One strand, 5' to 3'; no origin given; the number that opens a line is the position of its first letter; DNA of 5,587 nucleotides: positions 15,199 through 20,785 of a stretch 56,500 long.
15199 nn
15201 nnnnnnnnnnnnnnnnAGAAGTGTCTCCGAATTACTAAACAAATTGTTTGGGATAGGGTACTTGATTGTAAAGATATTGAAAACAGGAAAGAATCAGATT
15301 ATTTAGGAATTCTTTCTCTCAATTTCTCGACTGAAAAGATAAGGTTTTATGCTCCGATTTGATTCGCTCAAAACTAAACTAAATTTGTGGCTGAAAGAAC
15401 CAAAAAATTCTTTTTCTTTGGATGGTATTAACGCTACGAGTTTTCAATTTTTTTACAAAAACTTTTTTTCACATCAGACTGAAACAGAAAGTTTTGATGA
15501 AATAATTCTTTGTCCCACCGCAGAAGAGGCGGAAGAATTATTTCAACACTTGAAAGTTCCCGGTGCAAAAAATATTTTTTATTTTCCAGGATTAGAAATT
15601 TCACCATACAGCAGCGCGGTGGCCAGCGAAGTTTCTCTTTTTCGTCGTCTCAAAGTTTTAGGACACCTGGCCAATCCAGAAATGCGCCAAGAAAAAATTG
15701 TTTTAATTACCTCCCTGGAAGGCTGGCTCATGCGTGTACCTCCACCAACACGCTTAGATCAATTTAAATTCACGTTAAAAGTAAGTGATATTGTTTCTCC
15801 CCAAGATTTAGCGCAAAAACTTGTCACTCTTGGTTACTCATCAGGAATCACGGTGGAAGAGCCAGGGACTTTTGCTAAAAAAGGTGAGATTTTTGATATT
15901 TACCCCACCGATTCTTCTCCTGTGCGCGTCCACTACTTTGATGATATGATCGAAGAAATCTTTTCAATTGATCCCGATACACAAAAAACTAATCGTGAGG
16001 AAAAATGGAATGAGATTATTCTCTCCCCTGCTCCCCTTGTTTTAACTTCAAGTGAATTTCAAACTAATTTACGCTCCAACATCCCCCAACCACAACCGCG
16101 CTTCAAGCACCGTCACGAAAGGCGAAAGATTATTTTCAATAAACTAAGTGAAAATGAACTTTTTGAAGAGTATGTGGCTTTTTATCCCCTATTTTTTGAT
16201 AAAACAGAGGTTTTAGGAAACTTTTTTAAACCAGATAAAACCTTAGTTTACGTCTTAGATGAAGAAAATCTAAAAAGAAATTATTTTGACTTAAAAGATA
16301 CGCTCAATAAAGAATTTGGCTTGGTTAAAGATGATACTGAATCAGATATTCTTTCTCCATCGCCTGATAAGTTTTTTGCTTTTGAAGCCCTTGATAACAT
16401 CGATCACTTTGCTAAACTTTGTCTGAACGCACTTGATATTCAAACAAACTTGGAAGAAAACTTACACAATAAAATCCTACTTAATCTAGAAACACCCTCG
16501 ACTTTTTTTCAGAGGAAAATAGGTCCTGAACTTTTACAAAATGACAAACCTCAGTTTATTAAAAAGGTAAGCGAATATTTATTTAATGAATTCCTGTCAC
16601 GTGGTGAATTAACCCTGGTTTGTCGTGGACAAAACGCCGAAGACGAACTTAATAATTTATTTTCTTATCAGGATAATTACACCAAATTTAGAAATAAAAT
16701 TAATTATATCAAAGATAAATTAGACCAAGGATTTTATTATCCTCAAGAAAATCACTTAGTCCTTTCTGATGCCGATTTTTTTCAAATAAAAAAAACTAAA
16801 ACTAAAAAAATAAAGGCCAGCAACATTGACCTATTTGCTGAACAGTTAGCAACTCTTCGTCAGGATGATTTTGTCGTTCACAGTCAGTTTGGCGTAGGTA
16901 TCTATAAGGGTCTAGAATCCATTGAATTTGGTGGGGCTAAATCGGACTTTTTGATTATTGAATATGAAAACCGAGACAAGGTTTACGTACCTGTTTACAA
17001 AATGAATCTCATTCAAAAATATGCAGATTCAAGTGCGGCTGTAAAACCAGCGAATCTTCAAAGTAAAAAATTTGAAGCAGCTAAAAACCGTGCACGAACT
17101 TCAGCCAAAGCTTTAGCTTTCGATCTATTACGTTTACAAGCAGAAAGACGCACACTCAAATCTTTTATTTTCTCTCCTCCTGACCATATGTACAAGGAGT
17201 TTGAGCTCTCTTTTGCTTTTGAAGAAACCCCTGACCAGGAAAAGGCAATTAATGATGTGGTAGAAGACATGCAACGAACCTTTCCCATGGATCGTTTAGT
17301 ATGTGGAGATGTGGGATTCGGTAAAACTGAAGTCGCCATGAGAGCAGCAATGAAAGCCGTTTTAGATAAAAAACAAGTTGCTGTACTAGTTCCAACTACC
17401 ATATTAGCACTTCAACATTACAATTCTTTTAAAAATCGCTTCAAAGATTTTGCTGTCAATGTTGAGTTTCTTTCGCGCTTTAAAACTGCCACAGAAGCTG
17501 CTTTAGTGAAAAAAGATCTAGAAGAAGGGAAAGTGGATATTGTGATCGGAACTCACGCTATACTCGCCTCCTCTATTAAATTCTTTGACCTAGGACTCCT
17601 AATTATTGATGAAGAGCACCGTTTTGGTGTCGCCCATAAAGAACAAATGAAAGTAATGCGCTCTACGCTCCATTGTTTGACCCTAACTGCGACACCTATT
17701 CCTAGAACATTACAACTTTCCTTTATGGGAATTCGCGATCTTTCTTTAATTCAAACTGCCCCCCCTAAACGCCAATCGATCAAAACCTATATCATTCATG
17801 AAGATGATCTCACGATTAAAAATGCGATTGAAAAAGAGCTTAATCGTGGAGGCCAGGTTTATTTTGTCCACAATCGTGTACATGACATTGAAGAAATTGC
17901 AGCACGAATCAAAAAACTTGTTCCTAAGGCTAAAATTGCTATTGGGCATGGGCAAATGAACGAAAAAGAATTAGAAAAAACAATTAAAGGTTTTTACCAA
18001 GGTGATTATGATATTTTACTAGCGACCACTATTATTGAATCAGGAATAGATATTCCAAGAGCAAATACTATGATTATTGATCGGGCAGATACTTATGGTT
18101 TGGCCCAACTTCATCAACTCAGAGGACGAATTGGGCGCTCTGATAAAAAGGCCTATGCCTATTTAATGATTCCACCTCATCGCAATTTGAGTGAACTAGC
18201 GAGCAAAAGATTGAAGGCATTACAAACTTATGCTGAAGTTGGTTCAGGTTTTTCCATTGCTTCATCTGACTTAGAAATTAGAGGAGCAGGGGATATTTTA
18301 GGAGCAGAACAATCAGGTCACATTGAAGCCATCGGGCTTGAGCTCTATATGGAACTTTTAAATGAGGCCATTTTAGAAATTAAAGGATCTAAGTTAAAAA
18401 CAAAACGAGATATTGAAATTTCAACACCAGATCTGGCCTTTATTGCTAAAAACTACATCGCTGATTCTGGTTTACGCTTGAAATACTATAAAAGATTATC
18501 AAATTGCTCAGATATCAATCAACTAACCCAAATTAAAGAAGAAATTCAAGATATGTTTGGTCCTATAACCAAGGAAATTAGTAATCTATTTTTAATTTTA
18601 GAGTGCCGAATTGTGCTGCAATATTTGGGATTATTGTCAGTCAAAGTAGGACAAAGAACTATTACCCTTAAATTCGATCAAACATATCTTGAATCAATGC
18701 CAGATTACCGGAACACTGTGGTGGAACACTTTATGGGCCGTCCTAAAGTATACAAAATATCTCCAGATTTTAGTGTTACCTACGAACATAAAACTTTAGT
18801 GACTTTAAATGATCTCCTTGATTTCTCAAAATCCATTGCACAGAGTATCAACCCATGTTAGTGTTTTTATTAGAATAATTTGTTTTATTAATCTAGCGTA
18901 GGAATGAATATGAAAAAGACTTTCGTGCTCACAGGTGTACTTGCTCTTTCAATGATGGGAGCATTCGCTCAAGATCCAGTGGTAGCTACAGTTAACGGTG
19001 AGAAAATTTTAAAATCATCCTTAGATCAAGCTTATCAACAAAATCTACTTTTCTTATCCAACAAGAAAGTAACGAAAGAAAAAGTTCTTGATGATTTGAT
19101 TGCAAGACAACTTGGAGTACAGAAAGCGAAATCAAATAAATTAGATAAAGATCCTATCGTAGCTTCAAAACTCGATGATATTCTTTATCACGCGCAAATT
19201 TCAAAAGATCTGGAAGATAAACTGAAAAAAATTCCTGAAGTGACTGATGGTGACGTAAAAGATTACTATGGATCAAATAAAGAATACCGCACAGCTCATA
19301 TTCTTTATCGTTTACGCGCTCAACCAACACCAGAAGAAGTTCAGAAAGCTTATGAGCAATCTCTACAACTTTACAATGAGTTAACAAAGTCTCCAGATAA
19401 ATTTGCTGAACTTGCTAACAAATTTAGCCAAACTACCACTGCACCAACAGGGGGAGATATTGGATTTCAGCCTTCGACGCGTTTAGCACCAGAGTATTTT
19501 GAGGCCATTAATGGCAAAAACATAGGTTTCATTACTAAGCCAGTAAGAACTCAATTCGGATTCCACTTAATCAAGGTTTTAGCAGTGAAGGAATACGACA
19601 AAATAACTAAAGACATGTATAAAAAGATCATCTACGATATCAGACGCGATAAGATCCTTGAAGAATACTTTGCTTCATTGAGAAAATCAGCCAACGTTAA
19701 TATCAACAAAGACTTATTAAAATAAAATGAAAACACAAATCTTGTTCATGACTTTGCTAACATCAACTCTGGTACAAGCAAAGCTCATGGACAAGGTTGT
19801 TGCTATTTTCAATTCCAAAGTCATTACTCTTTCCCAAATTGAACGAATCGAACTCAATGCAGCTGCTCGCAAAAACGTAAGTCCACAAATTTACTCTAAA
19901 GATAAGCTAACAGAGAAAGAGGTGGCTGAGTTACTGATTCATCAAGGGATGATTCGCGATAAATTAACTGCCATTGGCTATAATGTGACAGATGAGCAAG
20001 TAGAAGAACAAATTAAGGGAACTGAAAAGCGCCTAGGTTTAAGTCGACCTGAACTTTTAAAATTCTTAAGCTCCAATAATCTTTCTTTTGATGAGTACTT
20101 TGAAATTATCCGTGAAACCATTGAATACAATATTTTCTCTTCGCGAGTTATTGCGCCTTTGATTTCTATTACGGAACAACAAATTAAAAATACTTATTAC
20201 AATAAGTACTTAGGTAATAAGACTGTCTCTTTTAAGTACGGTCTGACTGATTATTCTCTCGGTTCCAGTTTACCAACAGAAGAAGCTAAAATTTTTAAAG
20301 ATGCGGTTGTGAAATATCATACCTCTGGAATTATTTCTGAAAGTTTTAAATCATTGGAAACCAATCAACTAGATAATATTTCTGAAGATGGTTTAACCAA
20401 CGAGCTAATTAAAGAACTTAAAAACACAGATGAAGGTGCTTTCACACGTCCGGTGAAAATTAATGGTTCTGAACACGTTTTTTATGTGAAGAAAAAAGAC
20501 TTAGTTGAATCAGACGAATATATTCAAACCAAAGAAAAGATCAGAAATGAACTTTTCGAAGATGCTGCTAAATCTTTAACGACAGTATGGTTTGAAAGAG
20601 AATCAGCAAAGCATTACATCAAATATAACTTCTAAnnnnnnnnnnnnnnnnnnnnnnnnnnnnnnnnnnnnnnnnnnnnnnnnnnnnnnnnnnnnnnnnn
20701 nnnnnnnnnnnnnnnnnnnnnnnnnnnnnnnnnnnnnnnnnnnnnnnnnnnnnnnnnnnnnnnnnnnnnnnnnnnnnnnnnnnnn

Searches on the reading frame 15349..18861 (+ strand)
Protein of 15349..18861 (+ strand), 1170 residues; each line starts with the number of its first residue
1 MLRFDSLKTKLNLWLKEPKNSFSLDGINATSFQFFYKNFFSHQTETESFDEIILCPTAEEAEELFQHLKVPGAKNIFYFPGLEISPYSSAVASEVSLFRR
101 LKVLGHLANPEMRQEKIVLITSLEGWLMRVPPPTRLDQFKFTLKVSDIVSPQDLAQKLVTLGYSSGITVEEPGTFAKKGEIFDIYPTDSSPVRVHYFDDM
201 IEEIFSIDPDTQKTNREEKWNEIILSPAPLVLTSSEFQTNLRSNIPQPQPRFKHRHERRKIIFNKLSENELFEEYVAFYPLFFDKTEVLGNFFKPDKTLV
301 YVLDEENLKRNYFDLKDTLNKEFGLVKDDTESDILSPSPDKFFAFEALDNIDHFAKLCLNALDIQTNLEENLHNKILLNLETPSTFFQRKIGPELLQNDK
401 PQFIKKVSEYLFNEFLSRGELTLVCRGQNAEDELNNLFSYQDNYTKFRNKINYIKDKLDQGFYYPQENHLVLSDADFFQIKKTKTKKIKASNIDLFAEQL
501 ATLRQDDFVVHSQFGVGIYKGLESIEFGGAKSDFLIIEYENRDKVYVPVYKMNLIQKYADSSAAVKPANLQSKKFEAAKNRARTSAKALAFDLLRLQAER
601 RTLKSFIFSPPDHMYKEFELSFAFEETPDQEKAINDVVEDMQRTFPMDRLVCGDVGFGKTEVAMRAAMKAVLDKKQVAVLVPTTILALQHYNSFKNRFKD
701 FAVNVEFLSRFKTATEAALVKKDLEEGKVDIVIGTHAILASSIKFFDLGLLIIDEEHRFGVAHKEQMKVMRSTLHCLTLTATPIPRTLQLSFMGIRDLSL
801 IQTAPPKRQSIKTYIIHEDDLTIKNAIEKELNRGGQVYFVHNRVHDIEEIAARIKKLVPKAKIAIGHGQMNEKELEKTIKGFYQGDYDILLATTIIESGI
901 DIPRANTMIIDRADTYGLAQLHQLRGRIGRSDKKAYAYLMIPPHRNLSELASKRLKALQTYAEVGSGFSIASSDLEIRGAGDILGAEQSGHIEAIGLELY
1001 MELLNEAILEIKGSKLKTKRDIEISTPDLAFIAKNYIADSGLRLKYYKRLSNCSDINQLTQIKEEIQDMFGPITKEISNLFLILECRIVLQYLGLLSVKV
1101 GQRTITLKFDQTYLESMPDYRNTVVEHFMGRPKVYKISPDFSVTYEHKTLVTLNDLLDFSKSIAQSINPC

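Call 8: search_protein_families(library=pfam, proteins=[window:15349-18861:+])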
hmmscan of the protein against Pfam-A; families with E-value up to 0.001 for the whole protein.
window:15349-18861:+ (1170 aa): 7 families
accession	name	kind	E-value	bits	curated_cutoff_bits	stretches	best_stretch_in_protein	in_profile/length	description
PF00270.35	DEAD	-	5.5e-28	98.2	26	1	627-788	1-164/167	DEAD/DEAH box helicase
PF00271.37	Helicase_C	-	3.8e-20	72.6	23.5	1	826-931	5-109/110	Helicase conserved C-terminal domain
PF03461.20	TRCF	-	4.2e-18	65.9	25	1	1030-1112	5-87/95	TRCF domain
PF17757.6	UvrB_inter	-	2.3e-17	63.3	22.9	1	142-228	2-88/91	UvrB interaction domain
PF02559.22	CarD_TRCF_RID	-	2.9e-17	62.9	23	1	503-558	1-56/57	CarD-like/TRCF RID domain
PF04851.21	ResIII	-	1.7e-13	51.3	22.5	1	626-783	4-162/164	Type III restriction enzyme, res subunit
PF22590.2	Cas3-like_C_2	-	4e-07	30.7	27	1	834-932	2-105/106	CRISPR-associated nuclease/helicase Cas3, C-terminal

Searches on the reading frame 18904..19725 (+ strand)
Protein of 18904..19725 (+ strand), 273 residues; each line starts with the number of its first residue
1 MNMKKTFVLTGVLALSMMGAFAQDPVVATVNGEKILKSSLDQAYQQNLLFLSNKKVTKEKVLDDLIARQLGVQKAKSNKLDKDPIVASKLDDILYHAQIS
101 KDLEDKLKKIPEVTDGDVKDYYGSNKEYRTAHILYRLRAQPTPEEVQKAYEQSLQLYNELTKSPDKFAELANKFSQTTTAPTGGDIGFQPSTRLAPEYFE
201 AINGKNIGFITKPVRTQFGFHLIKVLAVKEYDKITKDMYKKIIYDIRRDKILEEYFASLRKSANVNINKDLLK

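Call 8: search_protein_families(library=pfam, proteins=[window:18904-19725:+])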
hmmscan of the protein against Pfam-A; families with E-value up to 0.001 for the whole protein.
window:18904-19725:+ (273 aa): 5 families
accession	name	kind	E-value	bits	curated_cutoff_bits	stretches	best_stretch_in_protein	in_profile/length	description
PF00639.27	Rotamase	-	7.6e-20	72.1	21.7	1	132-225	1-95/97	PPIC-type PPIASE domain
PF13616.12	Rotamase_3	-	3e-17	63.7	22.5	1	125-228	13-115/116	PPIC-type PPIASE domain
PF13145.12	Rotamase_2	-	5.5e-08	34.1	27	1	113-230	1-110/121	PPIC-type PPIASE domain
PF13624.11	SurA_N_3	-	1.5e-06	28.6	27.2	1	7-81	25-107/162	SurA-like N-terminal domain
PF13623.11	SurA_N_2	-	0.00078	19.8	28.5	0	7-77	23-105/145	SurA-like N-terminal domain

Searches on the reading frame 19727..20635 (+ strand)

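Call 8: search_protein_families(library=pfam, proteins=[window:19727-20635:+])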
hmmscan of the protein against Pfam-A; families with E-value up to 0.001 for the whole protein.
window:19727-20635:+ (302 aa): 2 families
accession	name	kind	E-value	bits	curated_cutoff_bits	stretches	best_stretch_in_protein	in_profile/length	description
PF09312.16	SurA_N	-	8.1e-08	32.9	30.8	1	21-132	1-112/118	SurA N-terminal domain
PF13624.11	SurA_N_3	-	0.00018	21.8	27.2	1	24-132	40-156/162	SurA-like N-terminal domain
